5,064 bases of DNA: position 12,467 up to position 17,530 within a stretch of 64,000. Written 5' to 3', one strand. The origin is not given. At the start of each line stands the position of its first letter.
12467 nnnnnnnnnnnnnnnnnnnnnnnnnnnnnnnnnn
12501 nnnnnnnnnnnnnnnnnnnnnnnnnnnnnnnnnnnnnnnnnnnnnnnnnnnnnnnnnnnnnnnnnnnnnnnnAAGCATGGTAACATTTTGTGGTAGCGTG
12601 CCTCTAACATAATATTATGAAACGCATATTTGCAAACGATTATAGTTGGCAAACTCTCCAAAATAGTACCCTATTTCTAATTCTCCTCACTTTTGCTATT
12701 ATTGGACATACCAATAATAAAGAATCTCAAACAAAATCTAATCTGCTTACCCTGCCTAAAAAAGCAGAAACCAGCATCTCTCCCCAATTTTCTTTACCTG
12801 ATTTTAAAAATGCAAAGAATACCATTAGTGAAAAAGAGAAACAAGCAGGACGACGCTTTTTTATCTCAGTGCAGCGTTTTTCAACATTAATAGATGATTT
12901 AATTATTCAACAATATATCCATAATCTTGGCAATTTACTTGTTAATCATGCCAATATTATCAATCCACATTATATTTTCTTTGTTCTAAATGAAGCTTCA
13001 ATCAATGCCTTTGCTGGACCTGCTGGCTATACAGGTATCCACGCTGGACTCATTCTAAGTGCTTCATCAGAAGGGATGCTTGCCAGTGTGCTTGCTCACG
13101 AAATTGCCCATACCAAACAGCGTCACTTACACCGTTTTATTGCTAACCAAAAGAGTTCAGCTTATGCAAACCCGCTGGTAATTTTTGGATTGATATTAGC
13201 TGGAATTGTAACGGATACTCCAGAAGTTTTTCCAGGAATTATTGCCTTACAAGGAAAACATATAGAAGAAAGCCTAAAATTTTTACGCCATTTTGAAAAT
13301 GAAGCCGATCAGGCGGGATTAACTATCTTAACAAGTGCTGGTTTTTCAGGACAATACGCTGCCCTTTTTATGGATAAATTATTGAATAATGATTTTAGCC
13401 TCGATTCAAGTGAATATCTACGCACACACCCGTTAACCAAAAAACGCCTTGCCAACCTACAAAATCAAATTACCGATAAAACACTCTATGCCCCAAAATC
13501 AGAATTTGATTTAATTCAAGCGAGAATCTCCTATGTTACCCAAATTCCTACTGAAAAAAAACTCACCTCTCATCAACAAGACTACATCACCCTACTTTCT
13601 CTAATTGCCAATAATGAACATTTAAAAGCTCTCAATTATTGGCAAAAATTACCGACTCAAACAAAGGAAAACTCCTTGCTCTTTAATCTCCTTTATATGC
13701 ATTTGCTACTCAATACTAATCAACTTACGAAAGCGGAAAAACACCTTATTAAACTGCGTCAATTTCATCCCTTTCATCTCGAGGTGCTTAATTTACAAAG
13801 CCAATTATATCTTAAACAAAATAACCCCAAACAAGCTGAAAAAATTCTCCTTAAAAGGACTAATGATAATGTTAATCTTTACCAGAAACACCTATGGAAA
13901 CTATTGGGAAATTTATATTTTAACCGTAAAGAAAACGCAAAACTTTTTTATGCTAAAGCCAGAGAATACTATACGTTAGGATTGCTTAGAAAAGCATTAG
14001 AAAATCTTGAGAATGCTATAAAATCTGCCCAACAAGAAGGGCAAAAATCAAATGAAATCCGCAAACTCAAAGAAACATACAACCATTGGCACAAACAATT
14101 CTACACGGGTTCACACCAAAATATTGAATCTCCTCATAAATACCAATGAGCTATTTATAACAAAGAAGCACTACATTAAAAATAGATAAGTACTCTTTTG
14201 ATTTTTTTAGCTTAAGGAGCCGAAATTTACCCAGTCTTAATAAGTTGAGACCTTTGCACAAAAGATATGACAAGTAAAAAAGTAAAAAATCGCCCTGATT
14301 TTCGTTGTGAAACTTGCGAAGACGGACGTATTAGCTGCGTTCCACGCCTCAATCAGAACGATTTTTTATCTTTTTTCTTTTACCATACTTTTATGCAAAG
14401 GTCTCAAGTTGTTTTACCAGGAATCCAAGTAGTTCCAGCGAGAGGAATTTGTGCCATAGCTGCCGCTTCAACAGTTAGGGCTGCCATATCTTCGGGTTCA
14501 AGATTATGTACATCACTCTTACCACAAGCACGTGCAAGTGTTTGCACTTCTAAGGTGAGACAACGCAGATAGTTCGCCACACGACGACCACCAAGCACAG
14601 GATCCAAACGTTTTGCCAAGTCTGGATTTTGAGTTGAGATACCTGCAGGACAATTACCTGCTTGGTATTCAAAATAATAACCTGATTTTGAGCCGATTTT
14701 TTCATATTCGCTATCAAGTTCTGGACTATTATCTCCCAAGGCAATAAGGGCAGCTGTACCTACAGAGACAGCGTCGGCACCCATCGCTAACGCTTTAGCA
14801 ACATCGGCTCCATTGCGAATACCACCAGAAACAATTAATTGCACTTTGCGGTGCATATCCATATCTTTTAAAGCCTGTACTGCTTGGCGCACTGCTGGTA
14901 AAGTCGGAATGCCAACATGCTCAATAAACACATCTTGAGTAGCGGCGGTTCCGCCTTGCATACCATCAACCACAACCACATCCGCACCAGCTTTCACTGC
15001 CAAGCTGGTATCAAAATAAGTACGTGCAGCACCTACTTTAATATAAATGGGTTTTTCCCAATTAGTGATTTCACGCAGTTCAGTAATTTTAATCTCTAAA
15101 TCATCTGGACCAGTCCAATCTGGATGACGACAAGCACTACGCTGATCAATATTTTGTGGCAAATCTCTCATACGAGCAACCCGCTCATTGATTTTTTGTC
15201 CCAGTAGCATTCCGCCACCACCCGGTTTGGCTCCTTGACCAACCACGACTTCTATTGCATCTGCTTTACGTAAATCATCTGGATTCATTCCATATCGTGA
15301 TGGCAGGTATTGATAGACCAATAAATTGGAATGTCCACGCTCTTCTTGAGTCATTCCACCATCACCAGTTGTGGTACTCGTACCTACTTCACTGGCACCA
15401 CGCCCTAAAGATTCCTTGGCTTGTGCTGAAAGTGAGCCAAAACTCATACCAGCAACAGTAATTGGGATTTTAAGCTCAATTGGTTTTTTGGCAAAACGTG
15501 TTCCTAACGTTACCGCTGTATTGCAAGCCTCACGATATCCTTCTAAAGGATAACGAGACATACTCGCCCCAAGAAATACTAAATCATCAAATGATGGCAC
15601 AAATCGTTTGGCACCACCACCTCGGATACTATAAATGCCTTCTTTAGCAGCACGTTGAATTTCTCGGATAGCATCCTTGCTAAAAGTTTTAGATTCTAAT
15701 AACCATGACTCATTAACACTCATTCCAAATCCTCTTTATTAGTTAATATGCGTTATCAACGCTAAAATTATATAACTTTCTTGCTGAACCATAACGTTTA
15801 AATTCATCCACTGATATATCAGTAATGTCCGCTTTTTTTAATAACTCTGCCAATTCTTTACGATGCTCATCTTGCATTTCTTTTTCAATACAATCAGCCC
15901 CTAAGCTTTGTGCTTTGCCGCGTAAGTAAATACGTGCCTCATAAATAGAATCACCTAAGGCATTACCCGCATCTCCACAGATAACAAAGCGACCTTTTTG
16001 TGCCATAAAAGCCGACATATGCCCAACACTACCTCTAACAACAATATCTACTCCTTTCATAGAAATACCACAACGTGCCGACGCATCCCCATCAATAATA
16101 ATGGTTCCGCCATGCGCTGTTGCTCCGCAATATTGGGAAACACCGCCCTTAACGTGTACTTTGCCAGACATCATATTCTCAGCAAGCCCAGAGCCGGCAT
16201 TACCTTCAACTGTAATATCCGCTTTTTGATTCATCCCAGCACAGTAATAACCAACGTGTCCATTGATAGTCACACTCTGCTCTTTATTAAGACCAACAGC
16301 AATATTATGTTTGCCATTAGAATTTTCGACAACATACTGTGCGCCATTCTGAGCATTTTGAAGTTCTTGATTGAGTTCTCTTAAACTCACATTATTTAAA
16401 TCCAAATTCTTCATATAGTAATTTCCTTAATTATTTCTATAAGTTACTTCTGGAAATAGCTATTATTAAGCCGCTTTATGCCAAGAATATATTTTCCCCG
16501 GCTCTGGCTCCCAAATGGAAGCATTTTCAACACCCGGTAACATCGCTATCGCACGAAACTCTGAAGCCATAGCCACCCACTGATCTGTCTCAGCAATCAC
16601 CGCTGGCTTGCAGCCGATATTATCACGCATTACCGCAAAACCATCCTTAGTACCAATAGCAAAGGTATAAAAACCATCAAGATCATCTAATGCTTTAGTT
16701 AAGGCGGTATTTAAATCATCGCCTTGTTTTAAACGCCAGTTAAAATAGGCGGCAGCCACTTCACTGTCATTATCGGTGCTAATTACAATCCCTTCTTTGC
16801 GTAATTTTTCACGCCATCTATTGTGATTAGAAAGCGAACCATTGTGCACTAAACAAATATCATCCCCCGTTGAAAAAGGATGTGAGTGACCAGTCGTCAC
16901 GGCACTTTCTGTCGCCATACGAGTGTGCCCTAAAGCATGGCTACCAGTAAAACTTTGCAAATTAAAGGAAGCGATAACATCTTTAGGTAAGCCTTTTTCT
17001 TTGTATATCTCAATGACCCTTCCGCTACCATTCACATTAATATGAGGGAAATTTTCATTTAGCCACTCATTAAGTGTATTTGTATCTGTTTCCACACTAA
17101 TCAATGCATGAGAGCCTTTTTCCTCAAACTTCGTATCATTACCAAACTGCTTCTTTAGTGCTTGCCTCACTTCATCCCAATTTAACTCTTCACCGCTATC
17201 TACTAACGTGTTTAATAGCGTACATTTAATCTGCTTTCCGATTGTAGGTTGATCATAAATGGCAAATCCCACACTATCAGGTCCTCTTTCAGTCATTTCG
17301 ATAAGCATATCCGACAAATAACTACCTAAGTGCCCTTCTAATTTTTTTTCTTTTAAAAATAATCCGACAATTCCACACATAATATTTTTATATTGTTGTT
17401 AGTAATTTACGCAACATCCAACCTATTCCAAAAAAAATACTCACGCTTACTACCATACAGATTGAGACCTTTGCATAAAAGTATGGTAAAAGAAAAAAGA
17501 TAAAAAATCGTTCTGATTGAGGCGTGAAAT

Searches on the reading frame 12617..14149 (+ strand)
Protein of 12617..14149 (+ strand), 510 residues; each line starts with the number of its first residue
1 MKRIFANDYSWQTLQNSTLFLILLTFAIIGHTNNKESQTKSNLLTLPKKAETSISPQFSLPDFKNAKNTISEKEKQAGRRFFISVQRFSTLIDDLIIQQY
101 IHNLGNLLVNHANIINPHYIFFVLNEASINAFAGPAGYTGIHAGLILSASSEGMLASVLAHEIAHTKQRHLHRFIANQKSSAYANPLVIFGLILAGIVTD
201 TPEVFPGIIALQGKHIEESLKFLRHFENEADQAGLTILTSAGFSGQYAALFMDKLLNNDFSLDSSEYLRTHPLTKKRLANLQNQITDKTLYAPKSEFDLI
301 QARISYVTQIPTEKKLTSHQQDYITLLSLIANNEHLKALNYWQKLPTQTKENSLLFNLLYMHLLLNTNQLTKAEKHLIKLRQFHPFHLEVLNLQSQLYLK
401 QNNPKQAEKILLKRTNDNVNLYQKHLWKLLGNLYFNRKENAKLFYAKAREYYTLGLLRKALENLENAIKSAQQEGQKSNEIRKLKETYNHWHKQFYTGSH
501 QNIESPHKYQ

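Call 23: search_protein_families(library=pfam, proteins=[window:12617-14149:+], max_evalue=0.00001)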
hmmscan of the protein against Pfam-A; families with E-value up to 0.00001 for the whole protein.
window:12617-14149:+ (510 aa): 1 family
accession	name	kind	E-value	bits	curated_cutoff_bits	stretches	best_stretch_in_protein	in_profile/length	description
PF01435.24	Peptidase_M48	-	3.9e-24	85.9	20.3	1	98-283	4-184/186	Peptidase family M48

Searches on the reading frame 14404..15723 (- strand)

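Call 23: search_protein_families(library=pfam, proteins=[window:14404-15723:-], max_evalue=0.00001)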
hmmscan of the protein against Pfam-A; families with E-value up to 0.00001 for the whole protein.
window:14404-15723:- (439 aa): 4 families
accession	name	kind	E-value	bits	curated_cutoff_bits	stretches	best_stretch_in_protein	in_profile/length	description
PF01645.23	Glu_synthase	-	9e-90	301.9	20.4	2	72-330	53-312/369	Conserved region in glutamate synthase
PF01070.24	FMN_dh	-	3.4e-16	59.7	24.9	1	213-330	210-310/350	FMN-dependent dehydrogenase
PF00478.31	IMPDH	-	1.2e-13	51.2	25.6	1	215-334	135-246/345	IMP dehydrogenase / GMP reductase domain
PF03060.21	NMO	-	7.8e-09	35.8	28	1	238-329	148-229/331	Nitronate monooxygenase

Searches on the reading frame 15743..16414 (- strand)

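Call 23: search_protein_families(library=pfam, proteins=[window:15743-16414:-], max_evalue=0.00001)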
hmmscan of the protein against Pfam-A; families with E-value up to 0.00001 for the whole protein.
window:15743-16414:- (223 aa): 1 family
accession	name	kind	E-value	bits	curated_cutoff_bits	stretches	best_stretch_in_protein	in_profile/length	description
PF01493.24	GXGXG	-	4.4e-12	46.4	32.5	1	18-181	3-178/190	GXGXG motif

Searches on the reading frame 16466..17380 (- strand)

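Call 24: search_protein_families(library=pfam, proteins=[window:16466-17380:-], max_evalue=0.00001)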
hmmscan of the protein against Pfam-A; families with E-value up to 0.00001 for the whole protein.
window:16466-17380:- (304 aa): 2 families
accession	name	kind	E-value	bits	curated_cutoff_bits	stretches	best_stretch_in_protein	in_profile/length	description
PF13522.11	GATase_6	-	7.1e-20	71.8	27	1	143-274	7-130/130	Glutamine amidotransferase domain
PF13537.11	GATase_7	-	4.2e-17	62.8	25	1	152-278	1-121/123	Glutamine amidotransferase domain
